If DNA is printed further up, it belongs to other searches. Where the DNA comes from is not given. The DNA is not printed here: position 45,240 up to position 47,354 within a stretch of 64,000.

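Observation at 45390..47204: Second, paralogous membrane-anchored HerA-like (DEAH) ATPase divergent from the Lhr helicase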

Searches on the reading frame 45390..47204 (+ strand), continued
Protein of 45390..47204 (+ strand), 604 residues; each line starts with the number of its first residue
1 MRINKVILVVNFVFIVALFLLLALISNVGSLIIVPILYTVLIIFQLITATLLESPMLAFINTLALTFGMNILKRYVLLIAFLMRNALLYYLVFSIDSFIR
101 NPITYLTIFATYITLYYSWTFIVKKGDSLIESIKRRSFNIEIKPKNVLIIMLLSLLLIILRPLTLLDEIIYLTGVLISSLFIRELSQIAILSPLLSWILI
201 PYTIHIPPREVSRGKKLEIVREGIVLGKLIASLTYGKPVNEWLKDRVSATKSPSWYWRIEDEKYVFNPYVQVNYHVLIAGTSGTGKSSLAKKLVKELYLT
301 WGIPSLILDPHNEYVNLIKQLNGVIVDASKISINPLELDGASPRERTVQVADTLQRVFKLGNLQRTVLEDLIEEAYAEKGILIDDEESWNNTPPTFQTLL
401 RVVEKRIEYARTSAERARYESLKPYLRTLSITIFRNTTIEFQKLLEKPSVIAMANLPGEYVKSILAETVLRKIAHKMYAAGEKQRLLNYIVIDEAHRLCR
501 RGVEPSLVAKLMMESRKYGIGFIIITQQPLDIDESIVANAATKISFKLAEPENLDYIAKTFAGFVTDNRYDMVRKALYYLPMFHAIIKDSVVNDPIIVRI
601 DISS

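Call 50: list_cluster_members(proteins=[P0030, P0033, P0039, P0041, P0049, P0055, P0069, P0089, P0029, P0032])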
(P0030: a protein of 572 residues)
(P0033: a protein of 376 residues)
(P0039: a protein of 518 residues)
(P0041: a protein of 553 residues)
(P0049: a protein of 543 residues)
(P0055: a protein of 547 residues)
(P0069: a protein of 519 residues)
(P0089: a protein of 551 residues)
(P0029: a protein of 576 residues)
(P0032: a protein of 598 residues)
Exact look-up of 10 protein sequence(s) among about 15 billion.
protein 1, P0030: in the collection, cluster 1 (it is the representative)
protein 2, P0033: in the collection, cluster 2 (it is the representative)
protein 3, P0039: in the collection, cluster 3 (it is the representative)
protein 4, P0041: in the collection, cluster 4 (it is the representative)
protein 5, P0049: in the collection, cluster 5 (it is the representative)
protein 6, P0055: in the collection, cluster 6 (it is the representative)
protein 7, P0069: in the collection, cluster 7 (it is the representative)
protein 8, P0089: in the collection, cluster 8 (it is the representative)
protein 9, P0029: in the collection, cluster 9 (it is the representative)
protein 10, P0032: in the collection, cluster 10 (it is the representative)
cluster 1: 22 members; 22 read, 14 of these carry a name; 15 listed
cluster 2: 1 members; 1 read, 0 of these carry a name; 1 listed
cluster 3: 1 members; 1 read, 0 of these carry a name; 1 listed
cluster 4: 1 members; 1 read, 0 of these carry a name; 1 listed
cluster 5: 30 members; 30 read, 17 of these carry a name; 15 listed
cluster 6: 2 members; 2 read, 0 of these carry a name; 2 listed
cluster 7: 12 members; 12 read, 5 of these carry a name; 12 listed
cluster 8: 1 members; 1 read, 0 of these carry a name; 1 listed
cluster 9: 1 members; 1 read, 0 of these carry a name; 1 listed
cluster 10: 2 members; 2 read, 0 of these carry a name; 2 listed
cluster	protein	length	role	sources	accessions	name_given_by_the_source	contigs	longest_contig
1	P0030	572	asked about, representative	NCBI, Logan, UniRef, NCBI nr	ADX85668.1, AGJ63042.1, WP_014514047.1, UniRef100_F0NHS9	ATP-binding protein [Saccharolobus islandicus] | AAA ATPase n=2 Tax=Saccharolobus islandicus TaxID=43080 RepID=F0NHS9_SACI5 | ATP-binding protein [Sulfolobus islandicus]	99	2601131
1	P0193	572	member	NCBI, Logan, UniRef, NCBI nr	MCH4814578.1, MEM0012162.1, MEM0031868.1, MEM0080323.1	MAG: ATP-binding protein [Saccharolobus sp.] | ATP-binding protein n=1 Tax=Saccharolobus TaxID=2100760 RepID=UPI001F0F4179 | ATP-binding protein [Saccharolobus shibatae]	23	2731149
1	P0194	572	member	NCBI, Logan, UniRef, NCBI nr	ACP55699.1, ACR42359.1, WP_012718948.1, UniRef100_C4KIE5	ATP-binding protein [Saccharolobus islandicus] | AAA ATPase n=2 Tax=Saccharolobus islandicus TaxID=43080 RepID=C4KIE5_SACI6 | ATP-binding protein [Sulfolobus islandicus]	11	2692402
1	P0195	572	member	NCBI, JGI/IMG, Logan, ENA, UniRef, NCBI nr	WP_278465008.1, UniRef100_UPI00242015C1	ATP-binding protein [Saccharolobus islandicus] | ATP-binding protein n=1 Tax=Saccharolobus islandicus TaxID=43080 RepID=UPI00242015C1 | ATP-binding protein [Sulfolobus islandicus]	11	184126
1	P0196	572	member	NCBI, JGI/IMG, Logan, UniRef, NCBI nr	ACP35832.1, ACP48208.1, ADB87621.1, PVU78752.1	AAA ATPase [Sulfolobus islandicus L.S.2.15] | AAA ATPase n=3 Tax=Saccharolobus islandicus TaxID=43080 RepID=C3MR19_SACI2 | ATP-binding protein [Sulfolobus islandicus]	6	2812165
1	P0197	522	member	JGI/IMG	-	Predicted ATPase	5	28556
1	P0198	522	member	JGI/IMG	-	energy-coupling factor transporter ATP-binding protein EcfA2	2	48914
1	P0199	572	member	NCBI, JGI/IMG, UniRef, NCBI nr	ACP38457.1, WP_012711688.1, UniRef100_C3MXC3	AAA ATPase [Sulfolobus islandicus M.14.25] | AAA ATPase n=1 Tax=Saccharolobus islandicus (strain M.14.25 / Kamchatka \ | ATP-binding protein [Sulfolobus islandicus]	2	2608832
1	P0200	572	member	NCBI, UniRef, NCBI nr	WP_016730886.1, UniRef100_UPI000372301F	ATP-binding protein [Saccharolobus islandicus] | ATP-binding protein n=1 Tax=Saccharolobus islandicus TaxID=43080 RepID=UPI000372301F | ATP-binding protein [Sulfolobus islandicus]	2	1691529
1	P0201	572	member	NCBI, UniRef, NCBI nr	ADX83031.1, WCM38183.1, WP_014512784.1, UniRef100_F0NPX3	DUF87 domain-containing protein [Sulfolobus islandicus] | AAA ATPase n=1 Tax=Saccharolobus islandicus (strain HVE10/4) TaxID=930943 ... | ATP-binding protein [Sulfolobus islandicus]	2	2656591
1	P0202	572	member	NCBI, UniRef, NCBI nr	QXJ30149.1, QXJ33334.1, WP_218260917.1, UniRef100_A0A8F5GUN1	ATP-binding protein [Saccharolobus shibatae] | Integral membrane protein n=2 Tax=Saccharolobus shibatae TaxID=2286 RepID=A0A8F5GUN1_SACSH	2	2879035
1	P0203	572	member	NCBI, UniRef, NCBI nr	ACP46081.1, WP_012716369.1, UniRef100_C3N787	conserved hypothetical protein [Sulfolobus islandicus Y.G.57.14] | AAA+ ATPase domain-containing protein n=1 Tax=Saccharolobus islandicus (strain Y.G.57.14 ... | ATP-binding protein [Sulfolobus islandicus]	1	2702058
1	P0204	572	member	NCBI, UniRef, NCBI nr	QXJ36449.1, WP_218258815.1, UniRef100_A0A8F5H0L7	ATP-binding protein [Saccharolobus shibatae] | Putative integral membrane protein n=1 Tax=Saccharolobus shibatae TaxID=2286 ...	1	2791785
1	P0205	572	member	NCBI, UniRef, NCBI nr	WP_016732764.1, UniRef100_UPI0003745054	ATP-binding protein [Saccharolobus islandicus] | ATP-binding protein n=1 Tax=Saccharolobus islandicus TaxID=43080 RepID=UPI0003745054 | ATP-binding protein [Sulfolobus islandicus]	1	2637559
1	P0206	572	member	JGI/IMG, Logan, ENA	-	-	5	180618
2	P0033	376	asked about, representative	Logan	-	-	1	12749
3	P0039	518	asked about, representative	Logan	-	-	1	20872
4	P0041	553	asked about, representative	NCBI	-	-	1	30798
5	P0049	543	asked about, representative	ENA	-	-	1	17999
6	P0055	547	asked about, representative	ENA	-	-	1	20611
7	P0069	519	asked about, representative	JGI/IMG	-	Predicted ATPase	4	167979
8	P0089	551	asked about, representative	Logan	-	-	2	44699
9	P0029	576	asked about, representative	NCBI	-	-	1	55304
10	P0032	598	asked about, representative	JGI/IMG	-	-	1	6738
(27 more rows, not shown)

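Call 51: search_protein_families(library=ncbifam, proteins=[P0030, P0035, P0064, P0098, P0065, P0152, P0099, P0106, P0117, P0162], max_evalue=1e-10)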
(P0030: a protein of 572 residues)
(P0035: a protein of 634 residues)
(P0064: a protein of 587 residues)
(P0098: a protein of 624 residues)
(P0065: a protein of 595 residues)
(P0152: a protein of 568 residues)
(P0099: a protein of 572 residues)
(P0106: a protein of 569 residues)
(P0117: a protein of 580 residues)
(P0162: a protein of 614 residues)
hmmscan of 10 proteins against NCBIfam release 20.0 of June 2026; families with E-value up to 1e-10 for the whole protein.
P0030 (572 aa): 2 families
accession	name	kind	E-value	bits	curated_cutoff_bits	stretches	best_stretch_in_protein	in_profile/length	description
NF040937.1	HerA_Thermprot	equivalog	1.5e-11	43.4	800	1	253-556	142-449/487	DNA double-strand break repair helicase HerA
TIGR02746.1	TraC-F-type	equivalog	4.6e-11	41.4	567.05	0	246-276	424-455/800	type IV secretion system protein TraC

P0035 (634 aa): 5 families
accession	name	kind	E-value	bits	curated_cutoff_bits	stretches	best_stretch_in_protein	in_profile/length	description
NF053655.1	CedD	equivalog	1.1e-23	83.8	600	1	302-577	223-482/527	DNA-translocating ATPase CedD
NF045971.1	conju_CD1110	equivalog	3.2e-18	65.4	325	1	290-557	405-671/752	VirB4-like conjugal transfer ATPase, CD1110 family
TIGR00929.1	VirB4_CagE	subfamily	8.8e-18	63.9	643.1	1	288-568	430-690/792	VirB4 family type IV secretion/conjugal transfer ATPase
TIGR02746.1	TraC-F-type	equivalog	2.9e-13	48.7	567.05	1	291-560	419-690/800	type IV secretion system protein TraC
NF045975.1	VirB4_plasma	equivalog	4.5e-12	44.5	590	1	303-558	518-807/894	Mbov_0397 family ICE element conjugal transfer ATPase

P0064 (587 aa): 8 families
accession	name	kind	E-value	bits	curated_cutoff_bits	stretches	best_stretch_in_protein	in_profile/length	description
NF053655.1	CedD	equivalog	2.6e-27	95.7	600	1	257-586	212-524/527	DNA-translocating ATPase CedD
NF041017.1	DNA_import_CedB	equivalog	1.1e-20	73.8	700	1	257-576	265-575/590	DNA import protein CedB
NF042943.1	HerA_antiphage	equivalog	8.2e-20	70.9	800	0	439-578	398-540/566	anti-phage-associated helicase HerA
NF045975.1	VirB4_plasma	equivalog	2.1e-19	68.8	590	1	263-522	511-810/894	Mbov_0397 family ICE element conjugal transfer ATPase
NF045971.1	conju_CD1110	equivalog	1.1e-15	57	325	1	256-519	404-672/752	VirB4-like conjugal transfer ATPase, CD1110 family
NF040819.1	helicase_HerA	equivalog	1.7e-14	53.3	970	0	466-578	394-505/561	DNA double-strand break repair helicase HerA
NF042944.1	HerA_antiphage_2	equivalog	4.7e-12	45.4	850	0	476-574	429-529/576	anti-phage-associated helicase HerA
NF040937.1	HerA_Thermprot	equivalog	4.3e-11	41.9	800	0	259-574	133-448/487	DNA double-strand break repair helicase HerA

P0098 (624 aa): 6 families
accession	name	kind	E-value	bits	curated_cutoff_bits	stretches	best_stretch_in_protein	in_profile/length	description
NF053655.1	CedD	equivalog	5e-21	75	600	1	280-551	223-471/527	DNA-translocating ATPase CedD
NF045971.1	conju_CD1110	equivalog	8.2e-18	64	325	1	282-560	419-694/752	VirB4-like conjugal transfer ATPase, CD1110 family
NF045975.1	VirB4_plasma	equivalog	1.6e-17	62.6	590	1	281-542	518-806/894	Mbov_0397 family ICE element conjugal transfer ATPase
NF033849.1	ser_rich_anae_1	subfamily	2.6e-16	58.2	650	1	270-573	751-1104/1163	serine-rich protein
NF040937.1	HerA_Thermprot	equivalog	4.8e-15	54.9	800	1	277-570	139-425/487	DNA double-strand break repair helicase HerA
TIGR00929.1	VirB4_CagE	subfamily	3.2e-11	42.2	643.1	1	280-546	439-683/792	VirB4 family type IV secretion/conjugal transfer ATPase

P0065 (595 aa): 11 families
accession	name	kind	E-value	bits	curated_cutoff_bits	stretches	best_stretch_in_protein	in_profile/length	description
NF053655.1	CedD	equivalog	4.3e-26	91.7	600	1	275-594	223-525/527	DNA-translocating ATPase CedD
NF033849.1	ser_rich_anae_1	subfamily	8.8e-20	69.7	650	0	503-593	1051-1145/1163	serine-rich protein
NF040937.1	HerA_Thermprot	equivalog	1.2e-19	70.1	800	1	474-594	343-461/487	DNA double-strand break repair helicase HerA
NF041017.1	DNA_import_CedB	equivalog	2.1e-18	66.3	700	1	268-542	270-538/590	DNA import protein CedB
NF045975.1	VirB4_plasma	equivalog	6.1e-18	63.9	590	1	271-523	513-804/894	Mbov_0397 family ICE element conjugal transfer ATPase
NF045971.1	conju_CD1110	equivalog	3.5e-17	62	325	1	271-540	413-691/752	VirB4-like conjugal transfer ATPase, CD1110 family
NF040819.1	helicase_HerA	equivalog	2.7e-15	55.9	970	1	482-594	404-514/561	DNA double-strand break repair helicase HerA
NF042943.1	HerA_antiphage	equivalog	5.9e-14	51.5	800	0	444-582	398-537/566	anti-phage-associated helicase HerA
TIGR02746.1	TraC-F-type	equivalog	1e-12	46.8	567.05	1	268-562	425-730/800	type IV secretion system protein TraC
TIGR00929.1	VirB4_CagE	subfamily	1.2e-12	46.9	643.1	1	261-552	421-711/792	VirB4 family type IV secretion/conjugal transfer ATPase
NF042944.1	HerA_antiphage_2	equivalog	1e-11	44.3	850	0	273-329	136-199/576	anti-phage-associated helicase HerA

P0152 (568 aa): 5 families
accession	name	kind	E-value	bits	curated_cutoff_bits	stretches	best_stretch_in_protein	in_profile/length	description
NF053655.1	CedD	equivalog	1.3e-22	80.2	600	1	255-519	219-480/527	DNA-translocating ATPase CedD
NF041017.1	DNA_import_CedB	equivalog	3.9e-18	65.4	700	1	251-503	270-520/590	DNA import protein CedB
NF045975.1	VirB4_plasma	equivalog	1.9e-14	52.4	590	0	256-308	515-568/894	Mbov_0397 family ICE element conjugal transfer ATPase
NF040937.1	HerA_Thermprot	equivalog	4.5e-14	51.7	800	1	254-554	138-447/487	DNA double-strand break repair helicase HerA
NF040819.1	helicase_HerA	equivalog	4.8e-11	41.9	970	0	445-553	390-499/561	DNA double-strand break repair helicase HerA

P0099 (572 aa): 6 families
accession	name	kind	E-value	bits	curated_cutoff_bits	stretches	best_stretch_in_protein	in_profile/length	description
NF053655.1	CedD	equivalog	2.3e-26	92.6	600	1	246-507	223-475/527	DNA-translocating ATPase CedD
NF033849.1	ser_rich_anae_1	subfamily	2.1e-16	58.5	650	0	244-359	759-896/1163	serine-rich protein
NF040937.1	HerA_Thermprot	equivalog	1.8e-14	53.1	800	0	443-549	343-447/487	DNA double-strand break repair helicase HerA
NF040819.1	helicase_HerA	equivalog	1.1e-13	50.6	970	0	451-564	404-515/561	DNA double-strand break repair helicase HerA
NF041017.1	DNA_import_CedB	equivalog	1e-11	44.2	700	1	245-491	276-515/590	DNA import protein CedB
NF042944.1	HerA_antiphage_2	equivalog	4.7e-11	42.1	850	0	450-525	428-509/576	anti-phage-associated helicase HerA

P0106 (569 aa): 5 families
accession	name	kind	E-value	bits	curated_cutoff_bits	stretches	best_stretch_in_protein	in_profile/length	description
NF053655.1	CedD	equivalog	9.1e-30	103.8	600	1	241-567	213-525/527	DNA-translocating ATPase CedD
NF040937.1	HerA_Thermprot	equivalog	4.5e-16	58.3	800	0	448-554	344-448/487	DNA double-strand break repair helicase HerA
NF040819.1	helicase_HerA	equivalog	5.3e-16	58.2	970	1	445-565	395-512/561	DNA double-strand break repair helicase HerA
NF042944.1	HerA_antiphage_2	equivalog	9.8e-15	54.3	850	1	451-554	425-529/576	anti-phage-associated helicase HerA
NF041017.1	DNA_import_CedB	equivalog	8.4e-13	47.8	700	1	250-500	276-520/590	DNA import protein CedB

P0117 (580 aa): 8 families
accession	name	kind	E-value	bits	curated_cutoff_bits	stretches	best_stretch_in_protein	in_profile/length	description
NF045971.1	conju_CD1110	equivalog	1.9e-18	66.1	325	1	247-528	414-696/752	VirB4-like conjugal transfer ATPase, CD1110 family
NF040819.1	helicase_HerA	equivalog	1.1e-17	63.7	970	0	454-577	393-514/561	DNA double-strand break repair helicase HerA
NF041017.1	DNA_import_CedB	equivalog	2.2e-15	56.3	700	1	241-576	268-585/590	DNA import protein CedB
NF045975.1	VirB4_plasma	equivalog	6.5e-15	53.9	590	0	250-325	517-590/894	Mbov_0397 family ICE element conjugal transfer ATPase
NF053655.1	CedD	equivalog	1.7e-13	50.1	600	0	408-517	365-471/527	DNA-translocating ATPase CedD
NF040937.1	HerA_Thermprot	equivalog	6.6e-12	44.6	800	0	446-577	330-461/487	DNA double-strand break repair helicase HerA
NF033849.1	ser_rich_anae_1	subfamily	1.2e-11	42.8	650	0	488-571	1053-1135/1163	serine-rich protein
NF042943.1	HerA_antiphage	equivalog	8.7e-11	41.1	800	0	239-306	147-214/566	anti-phage-associated helicase HerA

P0162 (614 aa): 6 families
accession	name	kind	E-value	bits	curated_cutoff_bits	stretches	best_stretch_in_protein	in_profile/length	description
NF045975.1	VirB4_plasma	equivalog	2.3e-23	81.9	590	1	272-534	512-804/894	Mbov_0397 family ICE element conjugal transfer ATPase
NF045971.1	conju_CD1110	equivalog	3.9e-18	65.1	325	1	268-540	408-675/752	VirB4-like conjugal transfer ATPase, CD1110 family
NF053655.1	CedD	equivalog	1.7e-15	56.7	600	0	443-546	373-472/527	DNA-translocating ATPase CedD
NF041017.1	DNA_import_CedB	equivalog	4.3e-14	52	700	1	268-550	268-535/590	DNA import protein CedB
NF033849.1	ser_rich_anae_1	subfamily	7.4e-12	43.5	650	0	255-388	739-886/1163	serine-rich protein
NF040937.1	HerA_Thermprot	equivalog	3.5e-11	42.2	800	0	274-565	139-426/487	DNA double-strand break repair helicase HerA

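Call 52: find_encoding_contigs(protein=P0030, flank=10000, max_places=1)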
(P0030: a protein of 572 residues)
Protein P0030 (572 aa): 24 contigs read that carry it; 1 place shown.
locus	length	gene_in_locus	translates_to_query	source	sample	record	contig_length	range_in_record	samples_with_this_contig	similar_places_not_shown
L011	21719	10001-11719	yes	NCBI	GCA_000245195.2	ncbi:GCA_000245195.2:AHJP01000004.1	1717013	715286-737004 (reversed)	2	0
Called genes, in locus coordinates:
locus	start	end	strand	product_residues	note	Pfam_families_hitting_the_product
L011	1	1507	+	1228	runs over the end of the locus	PF27413:SlaA_5th, PF27416:SlaA_C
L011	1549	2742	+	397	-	PF04513:Baculo_PEP_C (weak), PF10498:IFT57 (weak), PF08614:ATG16 (weak), PF10473:CENP-F_leu_zip (weak), PF17078:SHE3 (weak), PF19220:Rod_CreS (weak), PF23649:FKBP15 (weak), PF24161:CCDC39, +19 more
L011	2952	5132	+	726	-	PF08351:TmcA_N, PF05127:NAT10_TcmA_helicase, PF13401:AAA_22 (faint), PF13718:GNAT_acetyltr_2, PF13508:Acetyltransf_7 (weak), PF13718:GNAT_acetyltr_2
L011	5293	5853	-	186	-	PF02475:TRM5-TYW2_MTfase, PF05175:MTS, PF06325:PrmA, PF13847:Methyltransf_31, PF08242:Methyltransf_12 (faint), PF13649:Methyltransf_25 (weak)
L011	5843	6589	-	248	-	PF01509:TruB_N, PF21238:Pus10_C, PF16198:TruB_C_2, PF01472:PUA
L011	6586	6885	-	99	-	PF08068:DKCLD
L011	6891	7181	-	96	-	-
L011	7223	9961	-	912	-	PF00270:DEAD, PF04851:ResIII (weak), PF00271:Helicase_C, PF19306:WHD_Lhr, PF08494:DEAD_assoc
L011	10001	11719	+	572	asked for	PF01935:DUF87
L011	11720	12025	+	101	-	PF12136:RNA_pol_Rpo13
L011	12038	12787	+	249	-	PF00705:PCNA_N (faint)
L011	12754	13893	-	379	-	PF01979:Amidohydro_1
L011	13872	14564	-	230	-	PF05165:GCH_III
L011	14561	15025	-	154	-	PF00885:DMRL_synthase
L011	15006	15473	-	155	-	PF00885:DMRL_synthase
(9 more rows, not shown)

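Call 57: find_encoding_contigs(protein=P0037, flank=8000, max_places=1)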
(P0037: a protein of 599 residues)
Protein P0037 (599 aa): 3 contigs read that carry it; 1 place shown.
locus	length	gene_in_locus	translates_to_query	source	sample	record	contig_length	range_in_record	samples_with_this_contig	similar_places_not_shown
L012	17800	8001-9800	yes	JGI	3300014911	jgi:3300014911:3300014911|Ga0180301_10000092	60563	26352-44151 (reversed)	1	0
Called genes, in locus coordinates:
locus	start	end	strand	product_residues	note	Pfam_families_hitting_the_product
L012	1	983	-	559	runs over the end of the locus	PF13401:AAA_22 (faint), PF01580:FtsK_SpoIIIE (faint), PF01935:DUF87, PF05872:HerA_C (faint), PF10412:TrwB_AAD_bind (faint), PF12846:AAA_10 (faint), PF12696:TraG-D_C (weak)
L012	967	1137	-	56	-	-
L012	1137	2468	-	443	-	-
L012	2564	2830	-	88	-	PF27251:CedA1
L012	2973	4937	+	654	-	PF01507:PAPS_reduct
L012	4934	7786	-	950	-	PF04851:ResIII (weak), PF00270:DEAD, PF00271:Helicase_C, PF19306:WHD_Lhr, PF08494:DEAD_assoc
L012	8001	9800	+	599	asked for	PF01935:DUF87, PF05872:HerA_C (faint), PF19044:P-loop_TraG (faint), PF00004:AAA (faint), PF13401:AAA_22 (faint)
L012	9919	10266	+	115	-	-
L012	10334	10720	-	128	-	-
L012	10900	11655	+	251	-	PF00705:PCNA_N, PF02747:PCNA_C (weak)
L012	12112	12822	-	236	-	PF01904:DUF72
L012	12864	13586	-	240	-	PF00753:Lactamase_B, PF19583:ODP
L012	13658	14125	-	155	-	PF04014:MazE_antitoxin, PF01842:ACT (weak)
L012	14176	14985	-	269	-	PF00156:Pribosyltran (weak)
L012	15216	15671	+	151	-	-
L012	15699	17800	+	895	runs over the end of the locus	PF00270:DEAD (weak), PF04851:ResIII, PF14890:Intein_splicing, PF14528:LAGLIDADG_3, PF00271:Helicase_C, PF16203:ERCC3_RAD25_C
